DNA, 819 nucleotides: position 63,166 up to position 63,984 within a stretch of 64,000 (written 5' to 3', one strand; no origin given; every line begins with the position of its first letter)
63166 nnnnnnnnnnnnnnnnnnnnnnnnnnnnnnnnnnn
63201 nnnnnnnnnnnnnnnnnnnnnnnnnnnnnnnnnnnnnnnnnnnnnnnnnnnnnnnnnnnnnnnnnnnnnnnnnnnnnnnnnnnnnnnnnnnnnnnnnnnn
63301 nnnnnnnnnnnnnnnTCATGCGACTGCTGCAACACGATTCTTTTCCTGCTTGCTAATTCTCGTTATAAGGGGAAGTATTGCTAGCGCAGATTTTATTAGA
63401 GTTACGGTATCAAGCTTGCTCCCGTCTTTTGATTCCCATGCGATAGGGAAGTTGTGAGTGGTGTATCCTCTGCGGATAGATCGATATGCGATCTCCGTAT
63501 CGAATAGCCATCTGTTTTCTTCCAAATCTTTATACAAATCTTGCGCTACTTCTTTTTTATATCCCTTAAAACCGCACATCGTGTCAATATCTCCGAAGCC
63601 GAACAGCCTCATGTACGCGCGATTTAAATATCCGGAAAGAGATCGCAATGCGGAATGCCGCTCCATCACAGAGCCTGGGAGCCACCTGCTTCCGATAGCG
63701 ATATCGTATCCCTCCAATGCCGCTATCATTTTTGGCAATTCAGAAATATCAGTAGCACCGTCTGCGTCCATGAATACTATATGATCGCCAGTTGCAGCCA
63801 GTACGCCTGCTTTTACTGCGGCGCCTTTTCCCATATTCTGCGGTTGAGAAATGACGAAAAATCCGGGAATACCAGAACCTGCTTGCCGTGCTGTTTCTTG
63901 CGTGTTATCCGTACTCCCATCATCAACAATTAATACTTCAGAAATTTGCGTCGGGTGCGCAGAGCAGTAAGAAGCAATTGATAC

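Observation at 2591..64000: Very dense cluster of GT-C glycosyltransferases with polyprenol-phosphate-sugar synthases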

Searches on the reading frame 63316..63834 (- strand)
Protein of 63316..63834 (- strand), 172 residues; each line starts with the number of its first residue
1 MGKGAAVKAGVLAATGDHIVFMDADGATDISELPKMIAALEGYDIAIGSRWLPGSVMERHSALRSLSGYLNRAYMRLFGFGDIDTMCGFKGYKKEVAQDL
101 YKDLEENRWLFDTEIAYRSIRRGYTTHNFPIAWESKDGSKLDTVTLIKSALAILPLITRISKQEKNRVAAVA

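Call 7: search_protein_families(library=pfam, proteins=[window:63316-63834:-], max_evalue=0.001)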
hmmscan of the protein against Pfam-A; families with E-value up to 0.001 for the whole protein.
window:63316-63834:- (172 aa): 1 family
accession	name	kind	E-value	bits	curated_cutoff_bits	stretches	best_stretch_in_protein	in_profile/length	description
PF00535.33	Glycos_transf_2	-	7.2e-12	46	23.3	1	2-99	65-166/168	Glycosyl transferase family 2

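Call 21: search_protein_families(library=ncbifam, proteins=[window:63316-63834:-], max_evalue=0.001)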
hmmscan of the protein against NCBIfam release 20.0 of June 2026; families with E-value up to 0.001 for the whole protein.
window:63316-63834:- (172 aa): 4 families
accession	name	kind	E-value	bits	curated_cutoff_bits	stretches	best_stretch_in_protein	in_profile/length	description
NF041391.1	DPhHxTase_Halo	equivalog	1.7e-10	40.3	375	1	2-164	55-212/213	dolichyl-phosphate hexose transferase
TIGR04182.1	glyco_TIGR04182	equivalog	6.8e-10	38.8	325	1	2-163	59-220/293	S-layer glycoprotein N-glycosyltransferase AglJ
NF007986.1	PRK10714.1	equivalog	8.7e-05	21.7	529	1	2-102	77-174/316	undecaprenyl-phosphate 4-deoxy-4-formamido-L-arabinose transferase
NF047588.1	GlcsyltransPgfSStrep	equivalog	0.0001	21.6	500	1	2-57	72-128/308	glycosyltransferase PgfS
